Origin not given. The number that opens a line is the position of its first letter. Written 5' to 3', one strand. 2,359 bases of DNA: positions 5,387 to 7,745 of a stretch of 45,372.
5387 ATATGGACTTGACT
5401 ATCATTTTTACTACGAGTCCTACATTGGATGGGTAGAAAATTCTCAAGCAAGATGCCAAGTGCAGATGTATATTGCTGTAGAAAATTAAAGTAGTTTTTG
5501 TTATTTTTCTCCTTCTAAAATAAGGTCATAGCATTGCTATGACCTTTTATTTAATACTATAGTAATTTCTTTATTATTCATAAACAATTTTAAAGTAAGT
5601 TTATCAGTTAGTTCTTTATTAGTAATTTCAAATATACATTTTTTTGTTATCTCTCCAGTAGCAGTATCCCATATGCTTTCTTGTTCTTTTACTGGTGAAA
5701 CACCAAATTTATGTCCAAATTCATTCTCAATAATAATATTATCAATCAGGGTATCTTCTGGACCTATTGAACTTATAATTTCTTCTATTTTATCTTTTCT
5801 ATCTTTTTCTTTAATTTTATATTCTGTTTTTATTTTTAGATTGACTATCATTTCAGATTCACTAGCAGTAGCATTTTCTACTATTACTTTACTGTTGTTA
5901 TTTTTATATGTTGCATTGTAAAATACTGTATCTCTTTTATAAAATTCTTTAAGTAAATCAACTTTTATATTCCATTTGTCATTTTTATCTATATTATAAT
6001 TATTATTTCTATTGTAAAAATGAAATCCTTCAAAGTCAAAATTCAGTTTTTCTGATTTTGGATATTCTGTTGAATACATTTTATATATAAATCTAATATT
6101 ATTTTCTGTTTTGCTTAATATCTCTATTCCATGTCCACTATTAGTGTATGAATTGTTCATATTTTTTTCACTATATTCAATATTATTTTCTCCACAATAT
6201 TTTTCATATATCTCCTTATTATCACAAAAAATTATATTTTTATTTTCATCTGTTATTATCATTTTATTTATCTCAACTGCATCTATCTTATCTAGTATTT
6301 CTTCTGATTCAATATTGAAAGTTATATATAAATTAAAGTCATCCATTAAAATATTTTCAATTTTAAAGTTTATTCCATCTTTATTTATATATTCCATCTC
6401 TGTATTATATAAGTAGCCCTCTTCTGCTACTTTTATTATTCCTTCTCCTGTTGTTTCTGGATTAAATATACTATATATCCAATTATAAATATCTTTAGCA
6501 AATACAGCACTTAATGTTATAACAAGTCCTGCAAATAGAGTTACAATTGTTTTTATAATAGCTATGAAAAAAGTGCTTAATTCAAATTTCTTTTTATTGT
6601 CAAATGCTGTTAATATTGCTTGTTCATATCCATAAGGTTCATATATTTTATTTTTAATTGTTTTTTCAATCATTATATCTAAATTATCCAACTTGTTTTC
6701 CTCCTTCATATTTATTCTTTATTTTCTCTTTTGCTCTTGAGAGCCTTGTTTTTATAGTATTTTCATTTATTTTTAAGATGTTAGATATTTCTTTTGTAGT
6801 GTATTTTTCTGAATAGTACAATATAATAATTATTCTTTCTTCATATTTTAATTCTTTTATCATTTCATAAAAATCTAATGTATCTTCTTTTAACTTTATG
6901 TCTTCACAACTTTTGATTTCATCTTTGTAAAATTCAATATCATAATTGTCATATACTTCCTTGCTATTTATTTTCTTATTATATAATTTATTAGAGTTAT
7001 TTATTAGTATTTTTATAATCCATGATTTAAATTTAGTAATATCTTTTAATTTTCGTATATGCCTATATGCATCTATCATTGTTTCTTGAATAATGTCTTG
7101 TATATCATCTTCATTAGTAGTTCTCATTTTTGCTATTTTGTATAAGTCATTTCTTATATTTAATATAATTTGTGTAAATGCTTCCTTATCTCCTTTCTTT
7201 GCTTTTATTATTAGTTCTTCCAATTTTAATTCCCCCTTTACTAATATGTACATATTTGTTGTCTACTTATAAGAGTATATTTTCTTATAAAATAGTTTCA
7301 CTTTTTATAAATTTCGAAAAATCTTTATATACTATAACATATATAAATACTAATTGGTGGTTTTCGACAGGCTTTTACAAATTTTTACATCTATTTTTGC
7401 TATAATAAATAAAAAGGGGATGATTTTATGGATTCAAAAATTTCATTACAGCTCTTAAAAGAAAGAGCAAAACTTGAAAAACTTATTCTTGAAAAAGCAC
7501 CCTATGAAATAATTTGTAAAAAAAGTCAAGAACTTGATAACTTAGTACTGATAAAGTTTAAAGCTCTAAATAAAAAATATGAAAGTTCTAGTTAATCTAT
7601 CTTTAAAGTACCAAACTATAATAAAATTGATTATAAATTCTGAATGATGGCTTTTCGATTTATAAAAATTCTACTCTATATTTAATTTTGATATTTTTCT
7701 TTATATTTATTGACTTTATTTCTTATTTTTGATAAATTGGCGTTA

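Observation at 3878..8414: Mobile-element copy of the sporulation-initiation / transition-state circuit: Spo0A-like, Spo0E-like, AbrB-like, ECF sigma/anti-sigma, HU (plus SpoVS and SpoVG elsewhere)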

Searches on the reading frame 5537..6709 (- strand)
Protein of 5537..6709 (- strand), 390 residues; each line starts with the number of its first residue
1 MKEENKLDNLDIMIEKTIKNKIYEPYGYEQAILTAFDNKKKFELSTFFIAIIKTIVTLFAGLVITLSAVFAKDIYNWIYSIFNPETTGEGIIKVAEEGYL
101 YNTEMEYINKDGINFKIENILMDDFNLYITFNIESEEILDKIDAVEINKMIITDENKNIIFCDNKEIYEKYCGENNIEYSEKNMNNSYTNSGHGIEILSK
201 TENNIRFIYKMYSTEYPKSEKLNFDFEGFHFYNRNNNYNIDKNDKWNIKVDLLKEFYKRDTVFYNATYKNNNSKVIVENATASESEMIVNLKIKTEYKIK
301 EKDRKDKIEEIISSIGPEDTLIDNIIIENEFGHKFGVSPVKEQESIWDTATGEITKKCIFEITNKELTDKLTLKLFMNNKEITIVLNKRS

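Call 3: search_protein_families(library=pfam, proteins=[window:5537-6709:-], max_evalue=1)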
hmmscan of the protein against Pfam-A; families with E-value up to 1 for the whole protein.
window:5537-6709:- (390 aa): 2 families
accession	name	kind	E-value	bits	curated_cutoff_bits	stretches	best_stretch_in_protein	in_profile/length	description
PF13786.12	DUF4179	-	6.8e-06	26.9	30.1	1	50-135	10-94/94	Domain of unknown function (DUF4179)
PF23747.2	Ig-like_CATSPERD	-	0.069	14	27.8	1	190-278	10-100/120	CATSPERD Ig-like domain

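Call 12: search_protein_families(library=ncbifam, proteins=[window:5537-6709:-], max_evalue=0.1)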
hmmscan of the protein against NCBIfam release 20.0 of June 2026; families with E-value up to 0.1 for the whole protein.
window:5537-6709:- (390 aa): 1 family
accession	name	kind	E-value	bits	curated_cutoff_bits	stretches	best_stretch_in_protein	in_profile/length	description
NF058657.1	MncbAcdTpMctC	equivalog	0.016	13.7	670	1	51-94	340-381/527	monocarboxylic acid transporter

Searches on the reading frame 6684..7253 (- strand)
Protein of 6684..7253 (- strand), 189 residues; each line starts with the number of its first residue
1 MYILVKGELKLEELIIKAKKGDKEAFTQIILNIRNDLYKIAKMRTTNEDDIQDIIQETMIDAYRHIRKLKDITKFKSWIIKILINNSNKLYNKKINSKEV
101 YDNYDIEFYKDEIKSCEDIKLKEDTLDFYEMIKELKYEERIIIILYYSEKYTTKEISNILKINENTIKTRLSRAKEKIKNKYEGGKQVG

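Call 3: search_protein_families(library=pfam, proteins=[window:6684-7253:-], max_evalue=1)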
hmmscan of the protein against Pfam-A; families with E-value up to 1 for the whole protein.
window:6684-7253:- (189 aa): 17 families
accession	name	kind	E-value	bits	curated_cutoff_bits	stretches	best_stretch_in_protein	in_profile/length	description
PF08281.18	Sigma70_r4_2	-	3.8e-12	46.1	25.7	1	127-178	3-54/54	Sigma-70, region 4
PF04542.20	Sigma70_r2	-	3.3e-10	40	24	1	34-86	6-60/71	Sigma-70 region 2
PF04545.22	Sigma70_r4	-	6e-09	35.7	24.1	1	132-179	2-49/50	Sigma-70, region 4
PF07638.17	Sigma70_ECF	-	0.00043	20.7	21.1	1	131-181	132-182/185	ECF sigma factor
PF00196.25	GerE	-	0.0014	18.6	23.5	1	151-179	18-46/57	Bacterial regulatory proteins, luxR family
PF12645.13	HTH_16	-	0.0021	18.6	22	1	13-62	2-60/65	Helix-turn-helix domain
PF13384.12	HTH_23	-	0.0048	17.1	24.6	1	137-173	4-40/50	Homeodomain-like domain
PF21476.4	PF0610-like_N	-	0.005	17.5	33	1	139-167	4-31/50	PF0610-like, N-terminal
PF06530.18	Phage_antitermQ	-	0.012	16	26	1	131-179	59-107/118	Phage antitermination protein Q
PF06056.18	Terminase_5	-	0.018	15.4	20.3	1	145-174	8-37/58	Putative ATPase subunit of terminase (gpP-like)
PF13518.12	HTH_28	-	0.022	15.3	25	1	139-175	1-37/52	Helix-turn-helix domain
PF04967.18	HTH_10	-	0.022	15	23.1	1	150-178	23-51/53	HTH DNA binding domain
PF12728.13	HTH_17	-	0.073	13.8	27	1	151-175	2-25/51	Helix-turn-helix domain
PF00382.24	TFIIB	-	0.084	13.3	23.6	1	149-176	64-91/92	Transcription factor TFIIB repeat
PF13936.12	HTH_38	-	0.11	12.7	27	1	133-173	3-43/44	Helix-turn-helix domain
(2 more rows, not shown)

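Call 12: search_protein_families(library=ncbifam, proteins=[window:6684-7253:-], max_evalue=0.1)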
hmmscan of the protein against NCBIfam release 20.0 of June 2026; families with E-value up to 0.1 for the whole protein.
window:6684-7253:- (189 aa): 98 families (the best 25 are shown)
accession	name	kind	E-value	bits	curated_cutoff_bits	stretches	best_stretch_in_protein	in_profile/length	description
TIGR02954.1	Sig70_famx3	hypoth_equivalog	8.1e-34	116.8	188.5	1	11-183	3-168/170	RNA polymerase sigma-70 factor, TIGR02954 family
NF007216.0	PRK09638.1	equivalog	4.5e-25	88.4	194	1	12-182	6-174/180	RNA polymerase sigma factor SigY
NF008888.0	PRK11922.1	equivalog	3.4e-24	85.8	204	1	12-181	18-195/231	RNA polymerase sigma factor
NF058625.1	sigma_PG0214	equivalog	4.3e-24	85.1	130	1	23-185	3-164/170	GFO_1088 family ECF-type sigma factor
TIGR02937.1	sigma70-ECF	superfamily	3e-22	79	42.9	1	24-181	1-164/165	sigma-70 family RNA polymerase sigma factor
NF053879.1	RNAPolSigSigVBac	equivalog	5.7e-22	78.1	190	1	24-182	4-155/160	RNA polymerase sigma factor SigV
NF009195.0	PRK12543.1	subfamily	6.4e-21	74.7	197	1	6-183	2-179/192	RNA polymerase sigma factor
NF009174.0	PRK12522.1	equivalog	1e-20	74.4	217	1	26-184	5-169/175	RNA polymerase sigma factor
NF007225.0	PRK09643.1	equivalog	1.1e-20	74.2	190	1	10-181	13-181/204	RNA polymerase sigma factor SigM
NF006930.0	PRK09415.1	subfamily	4.8e-20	72.1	198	1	23-183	15-176/179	RNA polymerase factor sigma C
NF007223.0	PRK09641.1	equivalog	9.7e-20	71.2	209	1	12-182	6-184/187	RNA polymerase sigma factor SigW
NF009170.0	PRK12517.1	subfamily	2.5e-19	69.4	197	1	22-184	21-178/188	RNA polymerase sigma factor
NF009171.0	PRK12518.1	equivalog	2.2e-17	63.5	208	1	12-180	15-182/191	RNA polymerase sigma factor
TIGR02983.1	SigE-fam_strep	subfamily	4.8e-17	62.3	141.55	1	21-183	3-159/162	SigE family RNA polymerase sigma factor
NF008891.0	PRK11924.1-5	subfamily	6.2e-17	62.2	259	1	27-185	6-166/171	RNA polymerase sigma factor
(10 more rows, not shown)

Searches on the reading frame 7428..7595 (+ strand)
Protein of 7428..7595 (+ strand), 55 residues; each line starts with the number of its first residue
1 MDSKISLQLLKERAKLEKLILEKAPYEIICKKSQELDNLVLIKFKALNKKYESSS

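Call 3: search_protein_families(library=pfam, proteins=[window:7428-7595:+], max_evalue=1)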
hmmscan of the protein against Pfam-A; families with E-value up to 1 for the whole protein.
window:7428-7595:+ (55 aa): 0 families

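Call 12: search_protein_families(library=ncbifam, proteins=[window:7428-7595:+], max_evalue=0.1)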
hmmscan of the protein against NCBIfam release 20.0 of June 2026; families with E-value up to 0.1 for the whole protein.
window:7428-7595:+ (55 aa): 0 families

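Call 19: search_solved_structures(query=window:7428-7592:+, max_evalue=10, show_alignments=3)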
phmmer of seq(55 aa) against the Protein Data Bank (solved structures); distinct sequences matched with E-value up to 10: 0.

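Call 20: find_homologous_proteins(query=window:7428-7592:+, max_evalue=10)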
Query seq(55 aa) (55 aa): 3 proteins with E <= 10 among 3 candidates.
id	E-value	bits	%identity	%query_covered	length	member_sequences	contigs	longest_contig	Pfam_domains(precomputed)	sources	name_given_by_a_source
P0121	1.4e-24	101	100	100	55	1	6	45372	-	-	-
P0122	7.0e-13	65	71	89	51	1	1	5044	-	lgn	-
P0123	1.5e-5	42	56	87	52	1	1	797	-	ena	-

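Call 22: search_dna_similar(query=window:7428-7592:+, collection=plasmids, mode=protein, max_evalue=10, max_rows=30)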
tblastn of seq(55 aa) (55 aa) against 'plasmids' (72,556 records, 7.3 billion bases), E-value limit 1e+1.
Records with a match: 1; places in all: 1; records where one place covers at least 80% of the query: 0.
Best place of each record, by identity: <60% 1.
By first word of the organism name: Halobacterium 1.
By predicted mobility (MOB-suite, as given by PLSDB): non-mobilizable 1.
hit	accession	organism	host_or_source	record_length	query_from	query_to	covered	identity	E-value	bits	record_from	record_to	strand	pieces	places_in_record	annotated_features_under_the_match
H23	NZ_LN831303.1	Halobacterium hubeiense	-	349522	9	35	49%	37.0%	7e+0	30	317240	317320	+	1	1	hypothetical protein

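Call 24: search_solved_structures(query=A1, max_evalue=10, show_alignments=5)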
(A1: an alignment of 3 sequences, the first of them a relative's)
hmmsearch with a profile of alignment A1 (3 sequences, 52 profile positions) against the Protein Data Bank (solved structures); distinct sequences matched with E-value up to 10: 2.
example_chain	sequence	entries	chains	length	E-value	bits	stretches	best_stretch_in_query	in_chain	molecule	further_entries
4il6_U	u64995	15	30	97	1.6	11.9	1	16-29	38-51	Photosystem II 12 kDa extrinsic protein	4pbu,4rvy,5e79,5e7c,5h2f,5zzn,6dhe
3a0b_U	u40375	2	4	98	1.6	11.9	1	16-29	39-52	Photosystem II 12 kDa extrinsic protein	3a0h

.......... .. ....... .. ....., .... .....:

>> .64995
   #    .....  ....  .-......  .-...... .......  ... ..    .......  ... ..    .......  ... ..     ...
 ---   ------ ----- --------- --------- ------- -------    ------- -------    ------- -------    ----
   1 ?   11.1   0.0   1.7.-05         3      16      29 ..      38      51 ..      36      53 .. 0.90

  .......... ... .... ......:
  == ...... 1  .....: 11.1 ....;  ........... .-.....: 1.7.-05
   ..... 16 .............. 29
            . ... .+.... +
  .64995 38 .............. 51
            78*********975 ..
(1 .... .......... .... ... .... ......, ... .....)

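Call 26: search_protein_families(library=pfam, proteins=[P0122, P0123], max_evalue=10)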
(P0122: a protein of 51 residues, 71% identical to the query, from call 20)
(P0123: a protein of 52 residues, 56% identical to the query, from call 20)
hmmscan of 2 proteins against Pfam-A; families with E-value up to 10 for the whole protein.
P0122 (51 aa): 1 family
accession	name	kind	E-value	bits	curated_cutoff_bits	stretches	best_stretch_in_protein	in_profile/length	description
PF09388.15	SpoOE-like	-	0.00076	19.9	23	1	8-41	4-38/42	Spo0E like sporulation regulatory protein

P0123 (52 aa): 1 family
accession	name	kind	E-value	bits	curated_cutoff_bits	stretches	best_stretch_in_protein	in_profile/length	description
PF09388.15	SpoOE-like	-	0.00064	20.1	23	1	9-40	5-37/42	Spo0E like sporulation regulatory protein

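Call 29: search_protein_representatives(alignment_id=A1)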
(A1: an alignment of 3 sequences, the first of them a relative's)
Query: 3 sequences, 52 profile positions. Proteins with E-value up to 0.001 (for the whole library): 157; up to 1e-10: 15; up to 1e-30: 0. The best 150 are listed.
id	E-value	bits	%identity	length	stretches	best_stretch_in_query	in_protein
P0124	1.3e-17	79.5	-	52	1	1-52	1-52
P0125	1.1e-15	73.4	-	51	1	1-49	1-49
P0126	1.2e-14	70.1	-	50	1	1-50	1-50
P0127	1.5e-14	69.7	-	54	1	1-51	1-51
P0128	1.5e-14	69.7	-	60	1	1-49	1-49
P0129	5.4e-14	67.9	-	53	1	1-50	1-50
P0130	6.4e-14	67.7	-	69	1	1-49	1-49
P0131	8.0e-14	67.4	-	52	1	1-52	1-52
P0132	1.6e-12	63.2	-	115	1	1-49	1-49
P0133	2.0e-12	62.9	-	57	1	1-49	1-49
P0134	6.9e-12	61.2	-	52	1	1-50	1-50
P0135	1.6e-11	60.0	-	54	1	1-34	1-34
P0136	2.9e-11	59.2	-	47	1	3-44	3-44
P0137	3.5e-11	58.9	-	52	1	1-51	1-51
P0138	9.1e-11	57.6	-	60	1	5-49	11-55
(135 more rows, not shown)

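Call 33: search_protein_families(library=pfam, alignment_id=A2, max_evalue=0.01)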
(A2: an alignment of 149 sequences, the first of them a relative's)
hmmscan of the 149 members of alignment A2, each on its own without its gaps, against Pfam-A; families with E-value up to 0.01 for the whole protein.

A. member 1, P0121 (55 aa): 0 families

B. families by the number of members that match (of 149 scanned): 15 families
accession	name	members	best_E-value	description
PF09388.15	SpoOE-like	118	4.1e-11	Spo0E like sporulation regulatory protein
PF03352.18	Adenine_glyco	6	0.0007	Methyladenine glycosylase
PF04921.20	XAP5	2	0.00017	XAP5, circadian clock regulator C-terminal domain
PF08343.15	RNR_N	2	0.0035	Ribonucleotide reductase N-terminal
PF04232.17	SpoVS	1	3.4e-29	Stage V sporulation protein S (SpoVS)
PF02645.21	DegV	1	1.9e-11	Uncharacterised protein, DegV family COG1307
PF17204.8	Sid-5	1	0.0013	Sid-5 family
PF09323.15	DUF1980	1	0.002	DUF1980 N-terminal domain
PF23264.1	DUF7073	1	0.0026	Domain of unknown function (DUF7073)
PF13949.11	ALIX_LYPXL_bnd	1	0.0033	ALIX V-shaped domain binding to HIV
PF02970.22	TBCA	1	0.0034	Tubulin binding cofactor A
PF11224.13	DUF3023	1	0.005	Protein of unknown function (DUF3023)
PF05397.17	Med15_fungi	1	0.0057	Mediator complex subunit 15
PF12231.13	Rif1_N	1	0.0067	Rap1-interacting factor 1 N terminal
PF20280.3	CTD4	1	0.0077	C-terminal domain 4 of the ABC-three component (ABC-3C) systems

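Call 50: find_encoding_contigs(protein=P0122, flank=10000, max_places=3)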
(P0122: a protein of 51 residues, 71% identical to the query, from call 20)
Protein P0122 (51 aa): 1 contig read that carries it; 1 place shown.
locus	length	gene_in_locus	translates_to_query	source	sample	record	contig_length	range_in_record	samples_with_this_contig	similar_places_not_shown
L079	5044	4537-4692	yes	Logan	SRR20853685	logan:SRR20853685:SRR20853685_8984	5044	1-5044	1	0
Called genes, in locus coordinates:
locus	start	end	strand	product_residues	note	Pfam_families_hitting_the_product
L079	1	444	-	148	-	?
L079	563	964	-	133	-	-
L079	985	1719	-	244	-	PF00072:Response_reg, PF08769:Spo0A_C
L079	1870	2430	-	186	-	-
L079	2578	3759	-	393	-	-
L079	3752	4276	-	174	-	PF04542:Sigma70_r2, PF08281:Sigma70_r4_2, PF04545:Sigma70_r4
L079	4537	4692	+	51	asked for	-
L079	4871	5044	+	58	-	?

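Call 82: predict_structure(alignment_id=A1)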
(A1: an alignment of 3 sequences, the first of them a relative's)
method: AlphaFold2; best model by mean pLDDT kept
length: 55 residues; sequences in the alignment: 3
mean_pLDDT: 87.2   pTM: 0.64
mean pLDDT of the five models: 87.2, 86.9, 85.6, 85.5, 85.1
residues with pLDDT >= 90: 30; 70-90: 18; 50-70: 7; < 50: 0
segments of 3 or more residues with pLDDT < 50: none
pLDDT, mean of each block of 10 residues (from residue 1): 75 96 98 95 84 64
secondary structure, 60 per line:
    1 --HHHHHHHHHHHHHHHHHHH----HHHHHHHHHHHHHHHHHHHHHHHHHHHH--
elements in order: H3-21 H26-53

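Call 84: fold_search(model_id=the predicted structure, library=pdb)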
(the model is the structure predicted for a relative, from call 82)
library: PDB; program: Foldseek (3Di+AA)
matches with E <= 10: 136; with E <= 0.001: 0
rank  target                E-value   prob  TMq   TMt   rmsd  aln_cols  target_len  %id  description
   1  8yor_E                1.3e+00  0.91  0.69  0.89   0.5        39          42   18  Complex of HARSWHEP and a-HARSWHEP Fab (released 2025-02-12)
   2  6wa9_R                2.2e+00  0.54  0.71  0.66   2.5        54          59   13  Structure of the Chlamydia pneumoniae CdsV and CdsO protein complex (released 2020-09-30)
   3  6b87_B                2.3e+00  0.72  0.62  0.36   0.8        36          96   28  Crystal structure of transmembrane protein TMHC2_E (released 2018-03-14)
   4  6wa9_M                2.3e+00  0.57  0.71  0.61   2.5        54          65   13  Structure of the Chlamydia pneumoniae CdsV and CdsO protein complex (released 2020-09-30)
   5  3dxj_D                2.5e+00  0.72  0.64  0.02   0.7        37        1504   27  Crystal structure of thermus thermophilus rna polymerase holoenzyme in complex with the antibiotic myxopyronin (released 2008-10-14)
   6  8cws_B                2.7e+00  0.63  0.79  0.79   1.1        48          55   14  Accurate computational design of genetically encoded 3D protein crystals (released 2023-11-01)
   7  4m1p                  2.9e+00  0.75  0.89  0.52   0.7        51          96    8  Crystal structure of the copper-sensing repressor CsoR with Cu(I) from Geobacillus thermodenitrificans NG80-2 (released 2014-05-21)
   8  3dkq_C                2.9e+00  0.69  0.67  0.17   0.5        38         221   18  Crystal structure of Putative Oxygenase (YP_001051978.1) from SHEWANELLA BALTICA OS155 at 2.26 A resolution (released 2008-08-12)
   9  2c0s_MODEL_1_A        3.1e+00  0.60  0.82  0.71   1.9        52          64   21  NMR Solution Structure of a protein aspartic acid phosphate phosphatase from Bacillus Anthracis (released 2006-09-25)
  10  6ahx                  3.3e+00  0.63  0.85  0.78   1.5        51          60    8  Copper-Sensing Operon Regulator Protein (CsoRGz) (released 2019-10-23)
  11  6o76_B                3.3e+00  0.44  0.61  0.09   2.2        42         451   21  Human cytosolic Histidyl-tRNA synthetase (HisRS) with WHEP domain (released 2019-09-11)
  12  5lcy_B                3.6e+00  0.66  0.81  0.51   0.6        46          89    9  Formaldehyde-Responsive Regulator FrmR E64H variant from Salmonella enterica serovar Typhimurium (released 2016-08-10)
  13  8yor_F                3.6e+00  0.60  0.65  0.89   0.6        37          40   19  Complex of HARSWHEP and a-HARSWHEP Fab (released 2025-02-12)
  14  7mq2_B                3.6e+00  0.57  0.74  0.57   1.0        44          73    9  C9A Streptococcus pneumoniae CstR in the reduced state, space group P21 (released 2022-03-09)
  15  5i2d_D                3.9e+00  0.57  0.64  0.03   0.7        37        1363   27  Crystal structure of T. thermophilus TTHB099 class II transcription activation complex: TAP-RPo (released 2016-06-22)
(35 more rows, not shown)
